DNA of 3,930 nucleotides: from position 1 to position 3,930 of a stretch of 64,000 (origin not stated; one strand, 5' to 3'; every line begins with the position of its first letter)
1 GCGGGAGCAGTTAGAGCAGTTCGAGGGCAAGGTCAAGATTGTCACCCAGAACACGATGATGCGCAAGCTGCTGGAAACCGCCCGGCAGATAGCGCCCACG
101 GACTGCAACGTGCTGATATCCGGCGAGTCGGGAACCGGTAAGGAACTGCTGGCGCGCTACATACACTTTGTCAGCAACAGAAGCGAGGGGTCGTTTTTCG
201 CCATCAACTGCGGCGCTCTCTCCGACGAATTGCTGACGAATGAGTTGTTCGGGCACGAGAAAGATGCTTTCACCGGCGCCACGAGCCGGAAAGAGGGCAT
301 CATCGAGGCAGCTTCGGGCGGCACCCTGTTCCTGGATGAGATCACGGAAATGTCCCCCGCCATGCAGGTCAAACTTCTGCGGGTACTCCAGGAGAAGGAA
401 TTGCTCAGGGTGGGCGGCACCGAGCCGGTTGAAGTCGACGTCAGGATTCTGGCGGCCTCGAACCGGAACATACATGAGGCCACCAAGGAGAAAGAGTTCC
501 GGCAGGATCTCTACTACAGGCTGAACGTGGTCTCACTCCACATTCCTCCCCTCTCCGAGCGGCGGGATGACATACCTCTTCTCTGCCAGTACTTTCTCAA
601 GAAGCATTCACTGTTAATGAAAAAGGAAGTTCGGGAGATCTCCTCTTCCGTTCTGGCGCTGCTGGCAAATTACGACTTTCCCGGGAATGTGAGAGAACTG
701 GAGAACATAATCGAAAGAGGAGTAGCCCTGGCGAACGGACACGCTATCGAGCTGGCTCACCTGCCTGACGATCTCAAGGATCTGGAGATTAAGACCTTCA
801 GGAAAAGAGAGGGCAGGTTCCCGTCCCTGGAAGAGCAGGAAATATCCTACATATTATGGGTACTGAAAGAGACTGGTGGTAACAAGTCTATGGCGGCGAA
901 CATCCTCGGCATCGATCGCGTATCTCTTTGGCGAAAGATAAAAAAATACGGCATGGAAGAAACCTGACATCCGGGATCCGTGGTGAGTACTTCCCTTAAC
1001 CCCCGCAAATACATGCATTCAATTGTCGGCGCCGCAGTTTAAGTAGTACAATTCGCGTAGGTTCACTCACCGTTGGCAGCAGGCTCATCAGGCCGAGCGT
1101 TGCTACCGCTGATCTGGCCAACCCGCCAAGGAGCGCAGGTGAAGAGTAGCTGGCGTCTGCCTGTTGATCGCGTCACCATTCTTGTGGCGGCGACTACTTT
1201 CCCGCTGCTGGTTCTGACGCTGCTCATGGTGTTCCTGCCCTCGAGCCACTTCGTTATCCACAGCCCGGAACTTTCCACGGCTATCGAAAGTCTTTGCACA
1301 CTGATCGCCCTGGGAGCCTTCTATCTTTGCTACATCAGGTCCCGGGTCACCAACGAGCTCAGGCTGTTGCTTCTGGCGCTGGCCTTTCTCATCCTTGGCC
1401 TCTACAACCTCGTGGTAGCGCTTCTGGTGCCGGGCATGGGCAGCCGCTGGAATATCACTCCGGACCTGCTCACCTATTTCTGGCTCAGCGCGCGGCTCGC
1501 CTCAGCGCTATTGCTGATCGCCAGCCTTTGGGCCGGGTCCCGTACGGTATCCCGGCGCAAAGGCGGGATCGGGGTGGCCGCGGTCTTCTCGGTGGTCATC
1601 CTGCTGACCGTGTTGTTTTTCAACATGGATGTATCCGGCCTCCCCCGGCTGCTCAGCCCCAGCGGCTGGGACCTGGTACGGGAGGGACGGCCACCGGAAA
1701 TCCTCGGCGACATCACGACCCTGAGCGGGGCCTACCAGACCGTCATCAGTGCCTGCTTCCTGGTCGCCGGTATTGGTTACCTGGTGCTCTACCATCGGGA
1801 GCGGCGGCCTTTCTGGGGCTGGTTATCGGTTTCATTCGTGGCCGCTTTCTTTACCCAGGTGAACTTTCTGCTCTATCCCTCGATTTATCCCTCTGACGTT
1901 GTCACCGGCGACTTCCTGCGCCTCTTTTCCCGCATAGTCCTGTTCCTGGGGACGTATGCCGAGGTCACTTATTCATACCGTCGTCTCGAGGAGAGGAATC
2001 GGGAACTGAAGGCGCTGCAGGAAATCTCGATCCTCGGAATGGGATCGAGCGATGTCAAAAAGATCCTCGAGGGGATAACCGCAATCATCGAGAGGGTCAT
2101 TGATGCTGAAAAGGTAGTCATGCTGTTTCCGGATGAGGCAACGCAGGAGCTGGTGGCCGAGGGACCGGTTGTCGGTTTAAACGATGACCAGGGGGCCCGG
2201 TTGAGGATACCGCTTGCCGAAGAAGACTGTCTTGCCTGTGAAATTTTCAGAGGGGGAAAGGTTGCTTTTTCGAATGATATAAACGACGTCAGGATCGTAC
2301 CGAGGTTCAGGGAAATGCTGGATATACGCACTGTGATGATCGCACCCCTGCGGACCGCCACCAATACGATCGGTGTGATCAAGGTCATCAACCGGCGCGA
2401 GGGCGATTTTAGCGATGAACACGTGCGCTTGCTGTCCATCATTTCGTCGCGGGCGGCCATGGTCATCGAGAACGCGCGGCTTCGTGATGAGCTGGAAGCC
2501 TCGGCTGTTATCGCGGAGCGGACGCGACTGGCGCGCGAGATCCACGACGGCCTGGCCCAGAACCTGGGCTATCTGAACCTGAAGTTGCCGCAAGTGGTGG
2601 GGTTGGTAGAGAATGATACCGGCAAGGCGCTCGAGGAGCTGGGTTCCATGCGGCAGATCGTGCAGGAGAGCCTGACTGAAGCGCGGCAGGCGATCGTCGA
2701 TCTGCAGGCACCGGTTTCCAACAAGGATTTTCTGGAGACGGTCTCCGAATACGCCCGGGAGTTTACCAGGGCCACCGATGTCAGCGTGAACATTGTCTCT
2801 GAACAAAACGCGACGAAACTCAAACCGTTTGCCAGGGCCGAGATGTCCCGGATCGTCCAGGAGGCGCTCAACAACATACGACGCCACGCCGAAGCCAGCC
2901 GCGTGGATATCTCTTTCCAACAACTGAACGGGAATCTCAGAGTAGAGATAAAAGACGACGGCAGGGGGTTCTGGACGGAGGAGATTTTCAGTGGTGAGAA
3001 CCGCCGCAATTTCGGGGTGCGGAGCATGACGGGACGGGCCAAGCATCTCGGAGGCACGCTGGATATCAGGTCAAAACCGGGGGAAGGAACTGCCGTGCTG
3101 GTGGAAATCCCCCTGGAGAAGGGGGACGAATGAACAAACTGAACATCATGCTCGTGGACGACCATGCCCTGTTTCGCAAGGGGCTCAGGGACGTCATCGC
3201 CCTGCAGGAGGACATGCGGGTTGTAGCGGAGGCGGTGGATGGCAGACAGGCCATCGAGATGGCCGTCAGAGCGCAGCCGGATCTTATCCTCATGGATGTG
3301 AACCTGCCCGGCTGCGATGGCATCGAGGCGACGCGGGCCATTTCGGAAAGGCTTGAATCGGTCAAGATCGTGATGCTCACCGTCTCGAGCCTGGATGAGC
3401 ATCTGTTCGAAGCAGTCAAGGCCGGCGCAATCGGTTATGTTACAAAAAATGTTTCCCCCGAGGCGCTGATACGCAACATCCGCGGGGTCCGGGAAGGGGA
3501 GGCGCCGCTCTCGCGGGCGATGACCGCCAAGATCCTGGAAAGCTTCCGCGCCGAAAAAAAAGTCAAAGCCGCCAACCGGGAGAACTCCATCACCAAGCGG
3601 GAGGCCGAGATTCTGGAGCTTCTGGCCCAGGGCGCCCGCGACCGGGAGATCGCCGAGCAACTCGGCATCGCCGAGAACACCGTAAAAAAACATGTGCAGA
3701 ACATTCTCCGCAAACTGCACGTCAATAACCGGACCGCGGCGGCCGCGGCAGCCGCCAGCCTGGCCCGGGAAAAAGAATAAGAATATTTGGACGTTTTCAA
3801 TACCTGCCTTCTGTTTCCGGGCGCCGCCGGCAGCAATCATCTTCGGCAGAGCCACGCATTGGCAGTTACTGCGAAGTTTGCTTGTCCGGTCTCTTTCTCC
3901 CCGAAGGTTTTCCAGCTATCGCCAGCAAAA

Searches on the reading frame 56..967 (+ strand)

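Call 24: search_protein_families(library=pfam, proteins=[window:56-967:+], max_evalue=0.001)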
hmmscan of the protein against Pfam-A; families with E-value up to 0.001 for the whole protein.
window:56-967:+ (303 aa): 10 families
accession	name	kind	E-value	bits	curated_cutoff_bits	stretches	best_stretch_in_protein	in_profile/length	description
PF00158.32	Sigma54_activat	-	2.7e-67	226.1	20.2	1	2-161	8-167/168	Sigma-54 interaction domain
PF25601.1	AAA_lid_14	-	1e-25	89.8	27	1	168-244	2-78/87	AAA+ ATPase lid domain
PF14532.12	Sigma54_activ_2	-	2.8e-18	66.9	25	1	3-166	8-138/138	Sigma-54 interaction domain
PF02954.25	HTH_8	-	2e-12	47.1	22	1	257-298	1-42/42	Bacterial regulatory protein, Fis family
PF07728.20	AAA_5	-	6e-12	46.2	22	1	18-153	1-136/139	AAA domain (dynein-related subfamily)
PF00493.29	MCM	-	9.1e-06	25.4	23.3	1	15-151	56-187/224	MCM P-loop domain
PF01078.27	Mg_chelatase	-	5.4e-05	23.1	20.3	0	74-115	93-134/207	Magnesium chelatase, subunit ChlI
PF00004.35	AAA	-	0.00021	22.2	21.2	1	19-137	1-110/131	ATPase family associated with various cellular activities (AAA)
PF07724.20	AAA_2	-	0.00031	21.3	27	1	18-148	5-136/166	AAA domain (Cdc48 subfamily)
PF13191.12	AAA_16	-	0.00056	20.9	32.6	1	4-104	14-113/167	AAA ATPase domain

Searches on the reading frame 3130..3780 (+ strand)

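Call 24: search_protein_families(library=pfam, proteins=[window:3130-3780:+], max_evalue=0.001)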
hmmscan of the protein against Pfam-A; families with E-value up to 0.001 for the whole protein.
window:3130-3780:+ (216 aa): 7 families
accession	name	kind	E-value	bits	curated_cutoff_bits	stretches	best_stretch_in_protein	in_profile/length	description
PF00072.30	Response_reg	-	1.9e-28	99.3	30.2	1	6-117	1-110/111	Response regulator receiver domain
PF00196.25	GerE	-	2.4e-19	69.2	23.5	1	153-206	2-55/57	Bacterial regulatory proteins, luxR family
PF13384.12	HTH_23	-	1.4e-06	28.3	24.6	1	157-190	6-39/50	Homeodomain-like domain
PF08281.18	Sigma70_r4_2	-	2.5e-06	27.4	25.7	1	155-196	12-54/54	Sigma-70, region 4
PF14493.12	HTH_40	-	9.7e-05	23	27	0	161-195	5-39/89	Helix-turn-helix domain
PF04967.18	HTH_10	-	9.8e-05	22.5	23.1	1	172-196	27-51/53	HTH DNA binding domain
PF19610.4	DUF6115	-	0.00063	20.6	27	0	133-186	76-128/134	Family of unknown function (DUF6115)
